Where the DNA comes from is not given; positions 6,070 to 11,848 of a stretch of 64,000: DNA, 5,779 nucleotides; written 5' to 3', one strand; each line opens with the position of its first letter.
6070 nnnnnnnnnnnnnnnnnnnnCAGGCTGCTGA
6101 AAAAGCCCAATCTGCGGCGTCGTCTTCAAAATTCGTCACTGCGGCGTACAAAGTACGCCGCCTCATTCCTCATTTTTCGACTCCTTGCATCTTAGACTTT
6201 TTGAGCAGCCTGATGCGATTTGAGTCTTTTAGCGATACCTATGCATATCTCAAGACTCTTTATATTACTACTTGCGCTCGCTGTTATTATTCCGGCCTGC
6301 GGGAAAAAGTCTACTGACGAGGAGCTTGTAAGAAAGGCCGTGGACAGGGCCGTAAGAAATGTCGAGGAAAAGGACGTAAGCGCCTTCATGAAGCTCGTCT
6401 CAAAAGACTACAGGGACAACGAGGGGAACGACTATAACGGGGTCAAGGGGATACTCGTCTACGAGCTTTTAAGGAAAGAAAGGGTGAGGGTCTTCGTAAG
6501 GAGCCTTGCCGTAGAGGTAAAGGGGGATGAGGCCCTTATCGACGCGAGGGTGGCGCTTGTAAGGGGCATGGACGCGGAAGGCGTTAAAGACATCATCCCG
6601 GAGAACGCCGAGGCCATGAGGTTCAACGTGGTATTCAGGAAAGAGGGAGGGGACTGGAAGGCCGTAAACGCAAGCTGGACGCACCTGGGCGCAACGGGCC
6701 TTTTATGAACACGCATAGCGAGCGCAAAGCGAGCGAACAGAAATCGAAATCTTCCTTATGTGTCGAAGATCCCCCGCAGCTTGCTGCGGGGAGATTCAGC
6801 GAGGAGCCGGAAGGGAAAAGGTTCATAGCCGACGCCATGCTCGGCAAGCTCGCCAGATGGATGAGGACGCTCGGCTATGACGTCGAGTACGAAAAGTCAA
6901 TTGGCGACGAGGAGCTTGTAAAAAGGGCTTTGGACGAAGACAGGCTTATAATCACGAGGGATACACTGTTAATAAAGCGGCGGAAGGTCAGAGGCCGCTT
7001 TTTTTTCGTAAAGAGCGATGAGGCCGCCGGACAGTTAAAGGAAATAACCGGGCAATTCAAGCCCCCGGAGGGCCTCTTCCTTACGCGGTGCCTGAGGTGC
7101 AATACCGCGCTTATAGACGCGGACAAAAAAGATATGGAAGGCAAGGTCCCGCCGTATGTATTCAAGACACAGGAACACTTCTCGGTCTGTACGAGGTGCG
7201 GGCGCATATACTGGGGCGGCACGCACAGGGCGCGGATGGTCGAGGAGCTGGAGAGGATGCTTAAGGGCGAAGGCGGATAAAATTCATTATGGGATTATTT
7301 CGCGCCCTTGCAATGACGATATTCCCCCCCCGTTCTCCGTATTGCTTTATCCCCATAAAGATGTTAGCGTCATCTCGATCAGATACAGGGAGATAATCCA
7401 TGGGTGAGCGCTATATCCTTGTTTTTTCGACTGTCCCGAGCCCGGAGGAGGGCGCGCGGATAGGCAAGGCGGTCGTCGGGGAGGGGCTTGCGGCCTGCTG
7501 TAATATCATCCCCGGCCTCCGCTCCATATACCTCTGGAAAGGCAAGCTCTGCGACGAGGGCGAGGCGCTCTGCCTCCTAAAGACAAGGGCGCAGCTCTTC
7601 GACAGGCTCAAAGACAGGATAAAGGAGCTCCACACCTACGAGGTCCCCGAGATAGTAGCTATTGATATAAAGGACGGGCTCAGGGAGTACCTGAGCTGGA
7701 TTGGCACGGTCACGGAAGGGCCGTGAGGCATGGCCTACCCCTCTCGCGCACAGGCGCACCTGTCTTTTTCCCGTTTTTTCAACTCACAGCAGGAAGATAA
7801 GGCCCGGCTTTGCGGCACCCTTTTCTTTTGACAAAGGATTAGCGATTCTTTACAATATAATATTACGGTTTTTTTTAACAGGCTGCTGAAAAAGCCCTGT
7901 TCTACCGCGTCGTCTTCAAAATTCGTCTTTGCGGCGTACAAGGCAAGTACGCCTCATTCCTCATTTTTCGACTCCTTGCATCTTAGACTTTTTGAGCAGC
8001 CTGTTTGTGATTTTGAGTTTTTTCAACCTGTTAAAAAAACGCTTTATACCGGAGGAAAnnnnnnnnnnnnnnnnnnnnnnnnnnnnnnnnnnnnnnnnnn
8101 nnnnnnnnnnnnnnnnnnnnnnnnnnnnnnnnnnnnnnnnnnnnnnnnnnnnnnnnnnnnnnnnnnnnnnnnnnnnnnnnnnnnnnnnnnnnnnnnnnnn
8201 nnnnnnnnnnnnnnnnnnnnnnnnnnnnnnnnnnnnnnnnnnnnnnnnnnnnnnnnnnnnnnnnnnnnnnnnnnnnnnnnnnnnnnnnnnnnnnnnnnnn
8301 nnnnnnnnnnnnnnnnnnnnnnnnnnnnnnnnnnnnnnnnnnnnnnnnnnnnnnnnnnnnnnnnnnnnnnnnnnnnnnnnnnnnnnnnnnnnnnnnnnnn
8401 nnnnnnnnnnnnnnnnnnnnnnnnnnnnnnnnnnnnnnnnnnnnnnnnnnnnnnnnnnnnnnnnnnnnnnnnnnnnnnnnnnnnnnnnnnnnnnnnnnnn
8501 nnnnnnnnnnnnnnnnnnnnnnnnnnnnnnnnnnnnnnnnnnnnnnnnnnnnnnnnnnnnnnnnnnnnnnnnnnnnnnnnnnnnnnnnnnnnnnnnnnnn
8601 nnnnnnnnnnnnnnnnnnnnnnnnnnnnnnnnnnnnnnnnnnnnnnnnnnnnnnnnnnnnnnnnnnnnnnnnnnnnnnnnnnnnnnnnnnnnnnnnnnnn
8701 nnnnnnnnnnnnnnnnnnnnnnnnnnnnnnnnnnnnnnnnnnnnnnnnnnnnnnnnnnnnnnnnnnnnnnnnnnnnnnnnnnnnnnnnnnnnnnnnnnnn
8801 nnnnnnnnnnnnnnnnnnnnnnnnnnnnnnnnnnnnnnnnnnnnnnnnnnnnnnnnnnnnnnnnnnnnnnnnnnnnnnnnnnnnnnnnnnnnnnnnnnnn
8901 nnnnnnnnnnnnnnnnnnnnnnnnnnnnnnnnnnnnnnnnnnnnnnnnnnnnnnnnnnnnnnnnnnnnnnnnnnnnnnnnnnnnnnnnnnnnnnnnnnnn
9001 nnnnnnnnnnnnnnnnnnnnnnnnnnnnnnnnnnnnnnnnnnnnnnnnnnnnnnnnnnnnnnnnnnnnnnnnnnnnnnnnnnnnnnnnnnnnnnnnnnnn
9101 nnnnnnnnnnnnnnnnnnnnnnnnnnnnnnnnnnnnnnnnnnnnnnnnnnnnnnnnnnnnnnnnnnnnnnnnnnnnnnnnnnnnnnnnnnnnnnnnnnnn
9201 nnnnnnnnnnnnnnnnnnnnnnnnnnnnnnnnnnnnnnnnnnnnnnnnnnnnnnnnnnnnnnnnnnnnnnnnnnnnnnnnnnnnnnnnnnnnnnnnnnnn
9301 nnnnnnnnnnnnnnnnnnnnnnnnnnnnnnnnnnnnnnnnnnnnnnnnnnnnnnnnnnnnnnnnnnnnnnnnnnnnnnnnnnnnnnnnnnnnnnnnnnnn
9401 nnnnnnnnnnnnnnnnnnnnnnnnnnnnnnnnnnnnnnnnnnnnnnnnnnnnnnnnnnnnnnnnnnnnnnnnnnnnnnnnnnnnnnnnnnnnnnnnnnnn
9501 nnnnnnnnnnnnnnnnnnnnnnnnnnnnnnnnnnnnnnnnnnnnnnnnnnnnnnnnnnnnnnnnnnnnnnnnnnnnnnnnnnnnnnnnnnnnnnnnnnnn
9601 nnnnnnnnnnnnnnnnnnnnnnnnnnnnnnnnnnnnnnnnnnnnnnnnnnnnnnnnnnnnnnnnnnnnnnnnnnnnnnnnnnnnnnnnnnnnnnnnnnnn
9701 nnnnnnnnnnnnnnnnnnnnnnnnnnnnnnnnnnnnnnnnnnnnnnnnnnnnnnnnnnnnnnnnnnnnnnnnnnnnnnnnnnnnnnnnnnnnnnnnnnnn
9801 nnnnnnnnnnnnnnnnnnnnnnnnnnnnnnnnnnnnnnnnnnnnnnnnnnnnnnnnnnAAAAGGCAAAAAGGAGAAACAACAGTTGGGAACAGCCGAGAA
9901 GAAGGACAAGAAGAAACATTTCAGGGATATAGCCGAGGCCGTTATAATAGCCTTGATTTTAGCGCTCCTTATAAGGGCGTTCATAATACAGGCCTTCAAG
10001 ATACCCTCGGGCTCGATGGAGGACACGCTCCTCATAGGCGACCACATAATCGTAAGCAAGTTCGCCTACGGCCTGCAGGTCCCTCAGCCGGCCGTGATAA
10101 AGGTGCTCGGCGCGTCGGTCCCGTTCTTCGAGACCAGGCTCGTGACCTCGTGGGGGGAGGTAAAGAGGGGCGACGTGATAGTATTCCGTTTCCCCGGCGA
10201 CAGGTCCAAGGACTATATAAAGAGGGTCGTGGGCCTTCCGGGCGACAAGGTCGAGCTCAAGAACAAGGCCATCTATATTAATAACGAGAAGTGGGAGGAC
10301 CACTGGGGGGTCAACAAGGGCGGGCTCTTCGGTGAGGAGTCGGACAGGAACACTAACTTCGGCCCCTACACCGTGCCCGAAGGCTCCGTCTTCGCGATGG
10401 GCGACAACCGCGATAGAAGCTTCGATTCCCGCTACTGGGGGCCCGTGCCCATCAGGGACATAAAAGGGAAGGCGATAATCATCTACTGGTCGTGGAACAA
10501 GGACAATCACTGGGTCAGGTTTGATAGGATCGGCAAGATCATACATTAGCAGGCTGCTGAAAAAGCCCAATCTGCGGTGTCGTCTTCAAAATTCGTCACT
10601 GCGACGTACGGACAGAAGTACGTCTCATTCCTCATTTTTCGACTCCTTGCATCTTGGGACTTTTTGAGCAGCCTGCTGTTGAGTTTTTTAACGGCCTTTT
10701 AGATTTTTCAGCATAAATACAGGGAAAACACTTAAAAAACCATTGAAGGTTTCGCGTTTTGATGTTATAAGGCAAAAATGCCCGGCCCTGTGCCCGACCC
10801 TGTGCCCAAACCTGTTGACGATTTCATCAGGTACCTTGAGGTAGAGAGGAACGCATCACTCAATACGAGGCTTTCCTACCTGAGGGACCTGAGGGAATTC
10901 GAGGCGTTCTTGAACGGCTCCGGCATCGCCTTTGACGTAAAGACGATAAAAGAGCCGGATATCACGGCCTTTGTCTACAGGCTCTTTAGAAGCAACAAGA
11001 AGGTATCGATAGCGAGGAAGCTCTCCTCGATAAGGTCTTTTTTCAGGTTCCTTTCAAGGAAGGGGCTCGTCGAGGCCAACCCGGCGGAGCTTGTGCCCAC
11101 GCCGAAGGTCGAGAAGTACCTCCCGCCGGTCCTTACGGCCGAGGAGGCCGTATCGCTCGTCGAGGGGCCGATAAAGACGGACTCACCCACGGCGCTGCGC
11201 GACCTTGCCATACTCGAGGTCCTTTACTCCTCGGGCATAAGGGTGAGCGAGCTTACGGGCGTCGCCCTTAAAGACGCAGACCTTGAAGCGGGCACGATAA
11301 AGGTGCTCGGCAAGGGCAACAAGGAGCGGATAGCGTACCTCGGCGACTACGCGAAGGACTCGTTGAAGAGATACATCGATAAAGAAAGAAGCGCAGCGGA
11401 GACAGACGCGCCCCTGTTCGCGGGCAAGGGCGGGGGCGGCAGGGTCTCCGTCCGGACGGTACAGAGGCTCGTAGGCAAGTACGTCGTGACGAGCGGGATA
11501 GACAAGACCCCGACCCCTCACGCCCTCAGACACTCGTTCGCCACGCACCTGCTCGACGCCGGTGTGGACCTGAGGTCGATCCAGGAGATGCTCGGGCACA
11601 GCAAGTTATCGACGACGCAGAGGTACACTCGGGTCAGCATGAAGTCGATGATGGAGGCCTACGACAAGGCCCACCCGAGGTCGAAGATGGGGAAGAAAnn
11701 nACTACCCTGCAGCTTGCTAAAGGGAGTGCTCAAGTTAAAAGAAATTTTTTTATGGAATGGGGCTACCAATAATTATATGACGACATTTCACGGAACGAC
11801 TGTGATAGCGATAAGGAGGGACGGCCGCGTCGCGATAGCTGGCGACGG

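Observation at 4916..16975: High-density family-A MITE/REP-like elements with 16-bp inverted-repeat ends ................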

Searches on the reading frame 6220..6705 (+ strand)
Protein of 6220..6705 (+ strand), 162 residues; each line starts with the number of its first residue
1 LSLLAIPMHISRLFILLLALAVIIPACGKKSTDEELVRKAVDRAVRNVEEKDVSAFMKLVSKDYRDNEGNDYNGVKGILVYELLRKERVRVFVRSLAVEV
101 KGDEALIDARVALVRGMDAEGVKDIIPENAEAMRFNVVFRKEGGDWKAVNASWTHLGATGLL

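Call 60: search_protein_families(library=pfam, proteins=[window:6220-6705:+], max_evalue=0.00001)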
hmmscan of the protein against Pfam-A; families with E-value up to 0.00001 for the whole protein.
window:6220-6705:+ (162 aa): 0 families

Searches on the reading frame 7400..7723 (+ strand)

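Call 60: search_protein_families(library=pfam, proteins=[window:7400-7723:+], max_evalue=0.00001)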
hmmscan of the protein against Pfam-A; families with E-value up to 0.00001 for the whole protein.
window:7400-7723:+ (108 aa): 1 family
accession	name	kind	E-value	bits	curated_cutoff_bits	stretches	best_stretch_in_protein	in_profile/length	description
PF03091.20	CutA1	-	3.2e-34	117.1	22.4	1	6-102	1-97/99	CutA1 divalent ion tolerance protein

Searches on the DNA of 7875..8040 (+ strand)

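Call 55: search_dna_similar(query=window:7875-8040:+, collection=plasmids, mode=distant, max_evalue=0.01, max_rows=20)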
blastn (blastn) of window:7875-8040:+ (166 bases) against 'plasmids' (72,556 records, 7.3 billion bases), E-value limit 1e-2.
No match.

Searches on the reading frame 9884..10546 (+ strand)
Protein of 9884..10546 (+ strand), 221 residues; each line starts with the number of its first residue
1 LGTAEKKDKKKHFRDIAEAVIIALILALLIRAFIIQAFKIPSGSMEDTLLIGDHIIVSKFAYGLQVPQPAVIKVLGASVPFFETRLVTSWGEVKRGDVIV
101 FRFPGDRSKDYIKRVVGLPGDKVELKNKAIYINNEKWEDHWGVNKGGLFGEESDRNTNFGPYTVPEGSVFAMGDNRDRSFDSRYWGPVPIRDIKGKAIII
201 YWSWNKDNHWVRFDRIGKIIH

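Call 60: search_protein_families(library=pfam, proteins=[window:9884-10546:+], max_evalue=0.00001)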
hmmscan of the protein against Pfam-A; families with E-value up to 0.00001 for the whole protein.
window:9884-10546:+ (221 aa): 1 family
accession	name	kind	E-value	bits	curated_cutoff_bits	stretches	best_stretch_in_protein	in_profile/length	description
PF10502.14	Peptidase_S26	-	1.2e-54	185.2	22.9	1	15-202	3-168/168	Signal peptidase, peptidase S26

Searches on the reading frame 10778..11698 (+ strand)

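Call 60: search_protein_families(library=pfam, proteins=[window:10778-11698:+], max_evalue=0.00001)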
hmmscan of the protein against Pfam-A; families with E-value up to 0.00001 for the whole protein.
window:10778-11698:+ (307 aa): 2 families
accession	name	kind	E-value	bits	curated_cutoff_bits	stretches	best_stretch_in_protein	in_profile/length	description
PF00589.27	Phage_integrase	-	4.6e-43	147.4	27.1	1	118-288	2-170/172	Phage integrase family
PF02899.23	Phage_int_SAM_1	-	8.9e-20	71.2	22.3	1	13-96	1-83/83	Phage integrase, N-terminal SAM-like domain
